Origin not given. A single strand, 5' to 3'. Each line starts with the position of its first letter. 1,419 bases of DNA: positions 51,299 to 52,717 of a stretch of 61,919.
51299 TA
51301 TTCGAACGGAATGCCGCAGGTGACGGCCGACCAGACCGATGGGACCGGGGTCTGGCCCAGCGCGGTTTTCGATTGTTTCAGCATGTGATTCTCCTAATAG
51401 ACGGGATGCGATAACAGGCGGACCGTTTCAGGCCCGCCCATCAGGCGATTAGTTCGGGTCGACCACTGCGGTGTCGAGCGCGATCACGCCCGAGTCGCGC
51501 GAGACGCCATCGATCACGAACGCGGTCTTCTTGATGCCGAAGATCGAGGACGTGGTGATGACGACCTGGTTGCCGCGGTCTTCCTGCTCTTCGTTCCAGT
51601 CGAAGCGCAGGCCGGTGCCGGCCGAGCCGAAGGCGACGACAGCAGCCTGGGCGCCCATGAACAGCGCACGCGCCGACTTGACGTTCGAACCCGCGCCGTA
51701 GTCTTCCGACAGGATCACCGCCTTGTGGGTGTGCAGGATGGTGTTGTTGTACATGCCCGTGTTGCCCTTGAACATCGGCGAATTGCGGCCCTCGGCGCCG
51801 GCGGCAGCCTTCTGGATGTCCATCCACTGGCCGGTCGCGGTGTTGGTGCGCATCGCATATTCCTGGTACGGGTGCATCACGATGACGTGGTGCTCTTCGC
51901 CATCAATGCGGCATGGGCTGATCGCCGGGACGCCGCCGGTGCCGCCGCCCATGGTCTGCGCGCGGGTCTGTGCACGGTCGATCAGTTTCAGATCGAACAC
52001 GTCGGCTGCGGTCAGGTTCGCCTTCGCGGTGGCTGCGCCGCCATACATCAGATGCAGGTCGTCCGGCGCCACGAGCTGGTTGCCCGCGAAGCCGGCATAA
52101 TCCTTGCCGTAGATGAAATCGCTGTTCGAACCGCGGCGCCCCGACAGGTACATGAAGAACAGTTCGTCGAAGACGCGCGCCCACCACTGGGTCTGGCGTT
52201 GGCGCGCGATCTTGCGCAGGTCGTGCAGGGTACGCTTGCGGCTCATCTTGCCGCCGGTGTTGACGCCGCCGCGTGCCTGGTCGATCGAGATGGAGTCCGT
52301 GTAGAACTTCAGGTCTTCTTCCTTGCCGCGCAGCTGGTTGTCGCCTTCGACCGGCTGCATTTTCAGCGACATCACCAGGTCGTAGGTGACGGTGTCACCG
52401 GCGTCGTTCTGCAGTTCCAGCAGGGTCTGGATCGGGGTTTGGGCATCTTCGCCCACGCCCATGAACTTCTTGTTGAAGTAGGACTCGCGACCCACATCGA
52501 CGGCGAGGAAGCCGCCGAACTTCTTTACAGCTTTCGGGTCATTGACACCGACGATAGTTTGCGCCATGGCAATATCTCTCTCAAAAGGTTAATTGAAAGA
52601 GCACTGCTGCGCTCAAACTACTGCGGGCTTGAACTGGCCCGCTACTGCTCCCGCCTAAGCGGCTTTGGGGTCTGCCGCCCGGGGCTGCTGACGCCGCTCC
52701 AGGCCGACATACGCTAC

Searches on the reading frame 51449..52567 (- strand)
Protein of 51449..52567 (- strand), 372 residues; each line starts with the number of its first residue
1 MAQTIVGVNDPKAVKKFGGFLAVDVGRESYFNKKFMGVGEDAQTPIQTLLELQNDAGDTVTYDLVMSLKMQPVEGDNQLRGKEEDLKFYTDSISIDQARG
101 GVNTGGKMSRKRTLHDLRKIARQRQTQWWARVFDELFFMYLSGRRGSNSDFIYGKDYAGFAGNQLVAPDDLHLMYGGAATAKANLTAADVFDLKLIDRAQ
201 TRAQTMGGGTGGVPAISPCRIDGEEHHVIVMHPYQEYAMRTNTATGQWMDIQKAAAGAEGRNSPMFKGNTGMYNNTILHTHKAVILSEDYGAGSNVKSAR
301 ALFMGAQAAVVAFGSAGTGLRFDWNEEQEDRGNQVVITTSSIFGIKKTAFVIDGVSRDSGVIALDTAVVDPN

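Call 10: search_protein_families(library=phrogs, proteins=[window:51449-52567:-], max_evalue=0.001)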
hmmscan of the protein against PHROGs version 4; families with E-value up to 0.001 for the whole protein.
window:51449-52567:- (372 aa): 3 families
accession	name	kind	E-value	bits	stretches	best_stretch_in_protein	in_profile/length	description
phrog_334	-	head and packaging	5.1e-110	369.1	1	1-369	1-380/381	major head protein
phrog_13784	-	unknown function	5.5e-18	66.6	1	41-147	52-158/177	-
phrog_31117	-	unknown function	1.9e-08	35.6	1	299-368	38-108/110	-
